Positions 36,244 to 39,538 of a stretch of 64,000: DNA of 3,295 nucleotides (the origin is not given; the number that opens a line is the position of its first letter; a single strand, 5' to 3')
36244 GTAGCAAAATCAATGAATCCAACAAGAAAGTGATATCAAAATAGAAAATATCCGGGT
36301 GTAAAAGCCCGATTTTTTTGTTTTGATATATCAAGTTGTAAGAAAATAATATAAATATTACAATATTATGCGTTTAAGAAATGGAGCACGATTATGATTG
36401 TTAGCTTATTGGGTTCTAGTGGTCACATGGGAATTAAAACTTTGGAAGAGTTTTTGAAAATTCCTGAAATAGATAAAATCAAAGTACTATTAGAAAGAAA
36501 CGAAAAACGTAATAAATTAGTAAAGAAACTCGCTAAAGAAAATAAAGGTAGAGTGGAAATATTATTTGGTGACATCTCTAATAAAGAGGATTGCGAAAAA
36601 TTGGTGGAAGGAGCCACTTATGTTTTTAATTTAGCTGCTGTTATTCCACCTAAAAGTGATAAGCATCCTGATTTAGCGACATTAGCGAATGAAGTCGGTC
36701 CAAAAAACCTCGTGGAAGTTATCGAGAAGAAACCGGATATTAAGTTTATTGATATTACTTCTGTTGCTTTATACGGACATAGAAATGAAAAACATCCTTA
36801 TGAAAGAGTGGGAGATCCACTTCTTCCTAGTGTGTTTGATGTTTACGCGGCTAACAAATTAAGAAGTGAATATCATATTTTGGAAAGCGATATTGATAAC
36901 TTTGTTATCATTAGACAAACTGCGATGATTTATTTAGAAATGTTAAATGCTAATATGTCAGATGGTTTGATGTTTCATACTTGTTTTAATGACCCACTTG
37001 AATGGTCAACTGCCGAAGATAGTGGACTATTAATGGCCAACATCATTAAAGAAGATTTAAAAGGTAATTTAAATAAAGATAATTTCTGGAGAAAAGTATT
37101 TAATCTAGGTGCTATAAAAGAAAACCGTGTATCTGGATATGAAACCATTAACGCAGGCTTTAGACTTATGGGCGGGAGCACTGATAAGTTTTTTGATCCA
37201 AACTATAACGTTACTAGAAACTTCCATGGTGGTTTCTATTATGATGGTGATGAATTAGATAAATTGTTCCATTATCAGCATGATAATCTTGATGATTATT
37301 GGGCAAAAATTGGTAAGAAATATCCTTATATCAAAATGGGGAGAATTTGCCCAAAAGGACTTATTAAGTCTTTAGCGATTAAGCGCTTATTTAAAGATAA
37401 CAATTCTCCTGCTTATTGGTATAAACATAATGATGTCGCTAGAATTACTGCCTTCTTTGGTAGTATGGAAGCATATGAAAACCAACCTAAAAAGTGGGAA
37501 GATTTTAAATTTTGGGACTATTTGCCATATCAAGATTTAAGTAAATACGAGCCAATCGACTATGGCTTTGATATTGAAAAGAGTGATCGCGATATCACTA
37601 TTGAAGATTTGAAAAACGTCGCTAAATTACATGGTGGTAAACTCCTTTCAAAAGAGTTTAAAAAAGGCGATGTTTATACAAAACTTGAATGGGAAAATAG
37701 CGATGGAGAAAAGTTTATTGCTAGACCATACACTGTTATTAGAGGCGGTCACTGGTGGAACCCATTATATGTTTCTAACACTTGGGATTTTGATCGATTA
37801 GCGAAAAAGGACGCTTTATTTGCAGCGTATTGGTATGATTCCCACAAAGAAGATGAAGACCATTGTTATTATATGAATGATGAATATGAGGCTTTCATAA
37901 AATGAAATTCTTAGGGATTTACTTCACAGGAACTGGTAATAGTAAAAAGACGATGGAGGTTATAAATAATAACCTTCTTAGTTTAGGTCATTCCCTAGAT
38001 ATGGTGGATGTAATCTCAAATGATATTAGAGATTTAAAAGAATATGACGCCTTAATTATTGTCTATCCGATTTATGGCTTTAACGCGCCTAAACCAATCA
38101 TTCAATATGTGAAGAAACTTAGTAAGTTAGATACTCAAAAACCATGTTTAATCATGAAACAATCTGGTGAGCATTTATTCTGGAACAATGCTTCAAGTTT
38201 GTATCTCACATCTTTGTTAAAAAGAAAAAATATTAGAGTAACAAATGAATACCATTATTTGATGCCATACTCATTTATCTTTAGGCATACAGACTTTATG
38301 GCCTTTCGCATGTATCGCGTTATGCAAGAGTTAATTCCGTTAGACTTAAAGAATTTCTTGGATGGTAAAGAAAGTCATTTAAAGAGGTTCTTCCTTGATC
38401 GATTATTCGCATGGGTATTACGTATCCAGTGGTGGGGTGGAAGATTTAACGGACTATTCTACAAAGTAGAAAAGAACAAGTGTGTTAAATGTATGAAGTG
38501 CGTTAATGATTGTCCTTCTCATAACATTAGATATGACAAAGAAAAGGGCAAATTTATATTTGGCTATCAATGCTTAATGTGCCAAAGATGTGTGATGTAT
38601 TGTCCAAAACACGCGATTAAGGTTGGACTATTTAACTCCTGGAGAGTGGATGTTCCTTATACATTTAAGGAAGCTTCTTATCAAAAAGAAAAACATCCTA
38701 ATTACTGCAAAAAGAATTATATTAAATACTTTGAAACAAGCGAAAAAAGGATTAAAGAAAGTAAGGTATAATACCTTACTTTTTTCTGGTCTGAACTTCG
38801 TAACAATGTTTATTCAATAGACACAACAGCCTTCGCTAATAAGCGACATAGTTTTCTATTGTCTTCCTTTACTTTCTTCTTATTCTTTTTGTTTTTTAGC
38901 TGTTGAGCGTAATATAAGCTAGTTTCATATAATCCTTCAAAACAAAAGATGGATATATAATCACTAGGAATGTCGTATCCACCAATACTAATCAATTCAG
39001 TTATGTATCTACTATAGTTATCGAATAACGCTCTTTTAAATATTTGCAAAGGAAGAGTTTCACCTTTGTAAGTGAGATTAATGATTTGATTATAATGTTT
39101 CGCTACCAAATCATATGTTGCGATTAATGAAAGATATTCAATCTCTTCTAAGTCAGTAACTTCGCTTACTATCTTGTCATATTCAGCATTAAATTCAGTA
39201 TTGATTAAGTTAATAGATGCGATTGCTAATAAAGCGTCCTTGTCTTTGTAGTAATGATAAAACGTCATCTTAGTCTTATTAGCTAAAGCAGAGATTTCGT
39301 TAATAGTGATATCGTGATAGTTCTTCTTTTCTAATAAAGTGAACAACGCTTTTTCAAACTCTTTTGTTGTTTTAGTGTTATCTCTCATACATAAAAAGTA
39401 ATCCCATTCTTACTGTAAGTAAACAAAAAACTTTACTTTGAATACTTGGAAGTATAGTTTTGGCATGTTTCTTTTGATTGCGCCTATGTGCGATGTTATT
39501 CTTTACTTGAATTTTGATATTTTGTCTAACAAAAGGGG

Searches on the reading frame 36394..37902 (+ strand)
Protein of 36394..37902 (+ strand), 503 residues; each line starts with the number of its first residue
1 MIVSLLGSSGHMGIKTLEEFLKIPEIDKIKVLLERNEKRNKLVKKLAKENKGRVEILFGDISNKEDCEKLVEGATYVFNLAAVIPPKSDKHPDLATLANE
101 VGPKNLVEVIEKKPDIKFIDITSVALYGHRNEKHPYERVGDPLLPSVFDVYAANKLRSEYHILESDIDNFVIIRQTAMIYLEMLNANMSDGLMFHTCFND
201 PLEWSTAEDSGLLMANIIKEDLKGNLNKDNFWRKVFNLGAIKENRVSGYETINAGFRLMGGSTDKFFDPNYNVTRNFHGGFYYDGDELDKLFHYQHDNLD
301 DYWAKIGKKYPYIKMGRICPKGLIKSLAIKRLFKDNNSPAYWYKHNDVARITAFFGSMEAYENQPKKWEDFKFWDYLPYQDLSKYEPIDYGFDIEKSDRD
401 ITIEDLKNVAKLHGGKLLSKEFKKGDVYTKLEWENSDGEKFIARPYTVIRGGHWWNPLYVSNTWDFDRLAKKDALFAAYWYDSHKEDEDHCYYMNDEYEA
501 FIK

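Call 12: search_protein_families(library=pfam, proteins=[window:36394-37902:+], max_evalue=0.01)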
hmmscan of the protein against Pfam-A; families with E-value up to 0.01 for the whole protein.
window:36394-37902:+ (503 aa): 5 families
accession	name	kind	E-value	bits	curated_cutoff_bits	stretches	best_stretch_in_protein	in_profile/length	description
PF01370.27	Epimerase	-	7.1e-10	39.1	20.9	1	5-162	3-153/240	NAD dependent epimerase/dehydratase family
PF16363.11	GDP_Man_Dehyd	-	6.4e-08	32.9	27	1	7-159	4-161/332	GDP-mannose 4,6 dehydratase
PF01073.25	3Beta_HSD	-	1.2e-06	28.2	22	1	6-165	3-160/280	3-beta hydroxysteroid dehydrogenase/isomerase family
PF13460.12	NAD_binding_10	-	6.4e-06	26.6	27.2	1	7-176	1-144/184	NAD(P)H-binding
PF05368.20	NmrA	-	0.0092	16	27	0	4-82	6-78/298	NmrA-like family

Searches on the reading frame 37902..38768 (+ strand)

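Call 12: search_protein_families(library=pfam, proteins=[window:37902-38768:+], max_evalue=0.01)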
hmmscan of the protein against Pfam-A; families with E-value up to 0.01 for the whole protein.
window:37902-38768:+ (289 aa): 13 families
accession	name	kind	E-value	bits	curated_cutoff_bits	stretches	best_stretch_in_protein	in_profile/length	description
PF13484.11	Fer4_16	-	5.6e-08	33.9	30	2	223-251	1-28/66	4Fe-4S double cluster binding domain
PF13187.11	Fer4_9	-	6.9e-08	32.8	27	1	193-239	1-52/52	4Fe-4S dicluster domain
PF12724.12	Flavodoxin_5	-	1.5e-07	32.3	27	1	6-79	3-76/145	Flavodoxin domain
PF00037.32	Fer4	-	2.3e-07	30.8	21.1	2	188-209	2-23/24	4Fe-4S binding domain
PF12838.12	Fer4_7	-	4.2e-07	30.8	27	1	193-238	1-52/52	4Fe-4S dicluster domain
PF14697.11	Fer4_21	-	2.5e-06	28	35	1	189-240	3-58/59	4Fe-4S dicluster domain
PF12837.12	Fer4_6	-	9.6e-06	25.8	25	1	189-207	4-22/24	4Fe-4S binding domain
PF13237.11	Fer4_10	-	1.1e-05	25.7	25.5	1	189-235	4-53/53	4Fe-4S dicluster domain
PF12800.12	Fer4_4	-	8.4e-05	23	24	1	192-205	2-15/17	4Fe-4S binding domain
PF12797.12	Fer4_2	-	0.00013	22.1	24.5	0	189-206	5-22/22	4Fe-4S binding domain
PF13183.11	Fer4_8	-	0.0034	18.3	27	0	192-237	3-67/68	4Fe-4S dicluster domain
PF22117.2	Fer4_Nqo3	-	0.0077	16.8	27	0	188-202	5-19/67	NADH-quinone oxidoreductase subunit 3, ferredoxin-like domain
PF00258.30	Flavodoxin_1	-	0.0086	16.7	25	0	6-63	2-61/143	Flavodoxin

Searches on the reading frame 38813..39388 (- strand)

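Call 12: search_protein_families(library=pfam, proteins=[window:38813-39388:-], max_evalue=0.01)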
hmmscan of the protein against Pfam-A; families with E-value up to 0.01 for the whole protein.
window:38813-39388:- (192 aa): 1 family
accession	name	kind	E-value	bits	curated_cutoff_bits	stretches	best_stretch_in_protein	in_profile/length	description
PF00440.29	TetR_N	-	4.4e-07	30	24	1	16-55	6-45/47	Bacterial regulatory proteins, tetR family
